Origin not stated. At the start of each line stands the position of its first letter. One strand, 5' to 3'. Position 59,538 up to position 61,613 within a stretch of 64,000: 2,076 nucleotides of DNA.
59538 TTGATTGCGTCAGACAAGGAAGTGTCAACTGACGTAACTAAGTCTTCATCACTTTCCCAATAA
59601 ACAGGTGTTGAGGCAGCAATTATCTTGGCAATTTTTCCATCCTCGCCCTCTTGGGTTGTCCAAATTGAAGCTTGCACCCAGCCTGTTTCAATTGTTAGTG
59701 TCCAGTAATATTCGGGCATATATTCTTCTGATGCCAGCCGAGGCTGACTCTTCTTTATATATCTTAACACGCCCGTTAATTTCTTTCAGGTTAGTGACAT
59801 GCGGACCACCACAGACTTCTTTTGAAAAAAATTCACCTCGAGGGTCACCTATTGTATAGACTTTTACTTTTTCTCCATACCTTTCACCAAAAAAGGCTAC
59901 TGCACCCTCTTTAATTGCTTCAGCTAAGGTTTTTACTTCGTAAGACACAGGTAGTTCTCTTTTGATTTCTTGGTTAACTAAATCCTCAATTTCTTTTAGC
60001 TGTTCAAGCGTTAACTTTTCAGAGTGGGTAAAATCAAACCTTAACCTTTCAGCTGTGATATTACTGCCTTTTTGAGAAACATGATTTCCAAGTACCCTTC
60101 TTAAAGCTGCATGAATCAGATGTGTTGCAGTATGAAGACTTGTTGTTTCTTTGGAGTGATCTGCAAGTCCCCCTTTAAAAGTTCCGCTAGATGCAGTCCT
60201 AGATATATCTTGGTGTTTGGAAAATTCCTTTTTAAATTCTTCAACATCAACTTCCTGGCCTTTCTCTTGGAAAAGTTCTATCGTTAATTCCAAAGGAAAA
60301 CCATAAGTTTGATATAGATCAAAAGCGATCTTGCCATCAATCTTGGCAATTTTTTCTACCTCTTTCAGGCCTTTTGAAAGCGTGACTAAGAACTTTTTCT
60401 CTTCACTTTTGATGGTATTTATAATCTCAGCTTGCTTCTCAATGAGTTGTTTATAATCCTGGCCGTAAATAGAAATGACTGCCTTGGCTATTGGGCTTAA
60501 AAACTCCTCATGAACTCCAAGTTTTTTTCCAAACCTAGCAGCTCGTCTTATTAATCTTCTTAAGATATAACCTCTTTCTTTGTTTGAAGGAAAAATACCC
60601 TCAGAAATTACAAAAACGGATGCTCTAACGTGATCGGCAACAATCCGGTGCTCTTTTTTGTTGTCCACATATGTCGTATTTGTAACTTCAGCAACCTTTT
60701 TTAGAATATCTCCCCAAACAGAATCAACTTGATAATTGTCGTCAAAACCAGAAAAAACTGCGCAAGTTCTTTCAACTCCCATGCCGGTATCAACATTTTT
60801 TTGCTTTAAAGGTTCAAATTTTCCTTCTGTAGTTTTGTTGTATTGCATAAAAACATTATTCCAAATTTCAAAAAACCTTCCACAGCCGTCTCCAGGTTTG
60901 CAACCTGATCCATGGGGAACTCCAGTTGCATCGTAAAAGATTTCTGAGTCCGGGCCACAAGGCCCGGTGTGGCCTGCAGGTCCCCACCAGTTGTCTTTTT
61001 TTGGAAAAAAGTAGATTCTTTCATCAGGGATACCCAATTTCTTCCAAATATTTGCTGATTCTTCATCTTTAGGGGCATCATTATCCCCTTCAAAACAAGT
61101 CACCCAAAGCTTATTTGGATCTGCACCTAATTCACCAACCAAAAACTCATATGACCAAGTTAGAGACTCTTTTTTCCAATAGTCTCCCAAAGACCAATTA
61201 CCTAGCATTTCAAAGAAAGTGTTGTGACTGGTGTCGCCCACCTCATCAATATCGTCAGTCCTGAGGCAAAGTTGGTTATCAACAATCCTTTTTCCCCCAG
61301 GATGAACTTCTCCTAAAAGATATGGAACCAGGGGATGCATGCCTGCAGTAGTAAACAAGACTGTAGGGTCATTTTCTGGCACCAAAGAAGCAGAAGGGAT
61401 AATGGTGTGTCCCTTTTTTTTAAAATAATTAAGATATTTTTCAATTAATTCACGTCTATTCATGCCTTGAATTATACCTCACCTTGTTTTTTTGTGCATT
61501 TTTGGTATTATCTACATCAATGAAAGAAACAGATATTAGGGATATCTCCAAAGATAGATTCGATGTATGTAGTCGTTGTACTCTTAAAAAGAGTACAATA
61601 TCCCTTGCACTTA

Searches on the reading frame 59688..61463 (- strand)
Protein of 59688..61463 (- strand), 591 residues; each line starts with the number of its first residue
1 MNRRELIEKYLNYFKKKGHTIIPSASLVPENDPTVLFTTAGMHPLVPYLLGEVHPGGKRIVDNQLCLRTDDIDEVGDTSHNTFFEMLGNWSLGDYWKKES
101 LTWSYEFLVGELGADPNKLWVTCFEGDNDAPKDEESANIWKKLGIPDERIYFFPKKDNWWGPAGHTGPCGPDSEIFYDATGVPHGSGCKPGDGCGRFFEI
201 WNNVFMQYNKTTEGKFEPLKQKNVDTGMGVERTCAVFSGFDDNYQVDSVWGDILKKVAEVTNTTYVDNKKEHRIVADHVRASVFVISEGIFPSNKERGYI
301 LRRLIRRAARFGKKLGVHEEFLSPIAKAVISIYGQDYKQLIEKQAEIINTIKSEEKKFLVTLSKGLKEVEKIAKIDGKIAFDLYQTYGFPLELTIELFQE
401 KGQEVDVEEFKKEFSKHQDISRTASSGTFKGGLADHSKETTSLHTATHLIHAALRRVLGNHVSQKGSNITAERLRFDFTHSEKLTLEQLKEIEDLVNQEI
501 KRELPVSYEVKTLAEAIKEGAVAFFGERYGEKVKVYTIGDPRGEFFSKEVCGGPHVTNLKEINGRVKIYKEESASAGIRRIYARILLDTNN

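Call 8: search_protein_families(library=pfam, proteins=[window:59688-61463:-], max_evalue=0.01)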
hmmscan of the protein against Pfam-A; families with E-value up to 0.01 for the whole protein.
window:59688-61463:- (591 aa): 2 families
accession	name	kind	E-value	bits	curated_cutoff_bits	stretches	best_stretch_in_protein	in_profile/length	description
PF01411.24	tRNA-synt_2c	-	4.9e-136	454.9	30.3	1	6-437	2-442/552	tRNA synthetases class II (A)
PF07973.19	tRNA_SAD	-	1.5e-13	50.9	24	1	533-582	1-44/44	Threonyl and Alanyl tRNA synthetase second additional domain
